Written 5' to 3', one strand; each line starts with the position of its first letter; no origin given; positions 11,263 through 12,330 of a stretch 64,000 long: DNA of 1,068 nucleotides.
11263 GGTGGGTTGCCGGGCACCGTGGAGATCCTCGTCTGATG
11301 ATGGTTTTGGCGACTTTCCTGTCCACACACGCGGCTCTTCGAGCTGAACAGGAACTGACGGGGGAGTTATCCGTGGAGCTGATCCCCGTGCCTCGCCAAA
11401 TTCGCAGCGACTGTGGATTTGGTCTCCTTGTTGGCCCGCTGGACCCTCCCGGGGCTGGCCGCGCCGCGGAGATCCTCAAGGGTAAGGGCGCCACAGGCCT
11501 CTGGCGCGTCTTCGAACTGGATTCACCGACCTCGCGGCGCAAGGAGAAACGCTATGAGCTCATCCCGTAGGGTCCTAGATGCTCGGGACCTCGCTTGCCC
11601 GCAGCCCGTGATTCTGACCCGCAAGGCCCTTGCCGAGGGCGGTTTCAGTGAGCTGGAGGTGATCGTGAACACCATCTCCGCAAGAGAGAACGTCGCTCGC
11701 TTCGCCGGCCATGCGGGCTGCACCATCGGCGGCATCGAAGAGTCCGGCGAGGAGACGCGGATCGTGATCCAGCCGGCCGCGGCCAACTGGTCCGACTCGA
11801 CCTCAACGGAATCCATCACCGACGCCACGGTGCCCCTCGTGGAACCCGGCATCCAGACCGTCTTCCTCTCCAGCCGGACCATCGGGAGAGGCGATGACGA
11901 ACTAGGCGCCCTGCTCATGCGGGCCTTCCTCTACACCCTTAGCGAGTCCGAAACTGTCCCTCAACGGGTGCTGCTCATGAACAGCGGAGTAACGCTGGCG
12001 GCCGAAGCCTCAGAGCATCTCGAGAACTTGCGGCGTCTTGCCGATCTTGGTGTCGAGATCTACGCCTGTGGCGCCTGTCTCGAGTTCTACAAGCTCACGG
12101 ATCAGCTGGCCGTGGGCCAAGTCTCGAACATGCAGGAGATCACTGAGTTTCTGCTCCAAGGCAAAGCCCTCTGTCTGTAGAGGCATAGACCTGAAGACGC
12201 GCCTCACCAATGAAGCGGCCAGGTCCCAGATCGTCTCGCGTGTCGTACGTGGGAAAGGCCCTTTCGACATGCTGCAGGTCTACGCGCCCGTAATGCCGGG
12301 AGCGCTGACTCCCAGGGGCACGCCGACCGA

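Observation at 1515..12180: Complete 'selenium-dependent molybdenum hydroxylase' (labile Se cofactor) locus in a high-GC genome, next to an IS element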

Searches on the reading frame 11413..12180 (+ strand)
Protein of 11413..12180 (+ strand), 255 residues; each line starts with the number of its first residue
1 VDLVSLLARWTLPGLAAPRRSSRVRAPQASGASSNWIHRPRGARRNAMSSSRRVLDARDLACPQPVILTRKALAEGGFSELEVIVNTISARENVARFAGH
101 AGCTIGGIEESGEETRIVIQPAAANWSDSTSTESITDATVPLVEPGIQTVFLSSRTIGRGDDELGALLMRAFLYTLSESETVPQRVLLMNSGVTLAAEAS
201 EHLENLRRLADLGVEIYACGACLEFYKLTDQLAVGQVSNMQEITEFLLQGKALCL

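Call 3: search_protein_families(library=ncbifam, proteins=[window:11413-12180:+], max_evalue=0.001)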
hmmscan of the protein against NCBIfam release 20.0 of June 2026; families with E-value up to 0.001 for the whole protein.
window:11413-12180:+ (255 aa): 1 family
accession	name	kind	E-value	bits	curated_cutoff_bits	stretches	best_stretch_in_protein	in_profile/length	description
TIGR03527.1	selenium_YedF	equivalog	1.8e-55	187.8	110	1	55-249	1-187/194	sulfurtransferase-like selenium metabolism protein YedF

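Call 4: search_protein_families(library=pfam, proteins=[window:11413-12180:+], max_evalue=0.001)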
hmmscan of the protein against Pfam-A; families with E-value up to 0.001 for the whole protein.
window:11413-12180:+ (255 aa): 2 families
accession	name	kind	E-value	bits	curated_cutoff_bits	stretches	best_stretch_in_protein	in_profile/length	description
PF01206.22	TusA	-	2.5e-14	53.3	28.6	1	54-120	2-69/70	Sulfurtransferase TusA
PF02635.20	DsrE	-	1.9e-06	28.4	22.7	1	186-252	36-112/116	DsrE/DsrF-like family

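Call 71: search_solved_structures(query=window:11554-12180:+, max_evalue=0.01)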
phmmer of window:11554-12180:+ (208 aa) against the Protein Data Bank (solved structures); distinct sequences matched with E-value up to 0.01: 0.
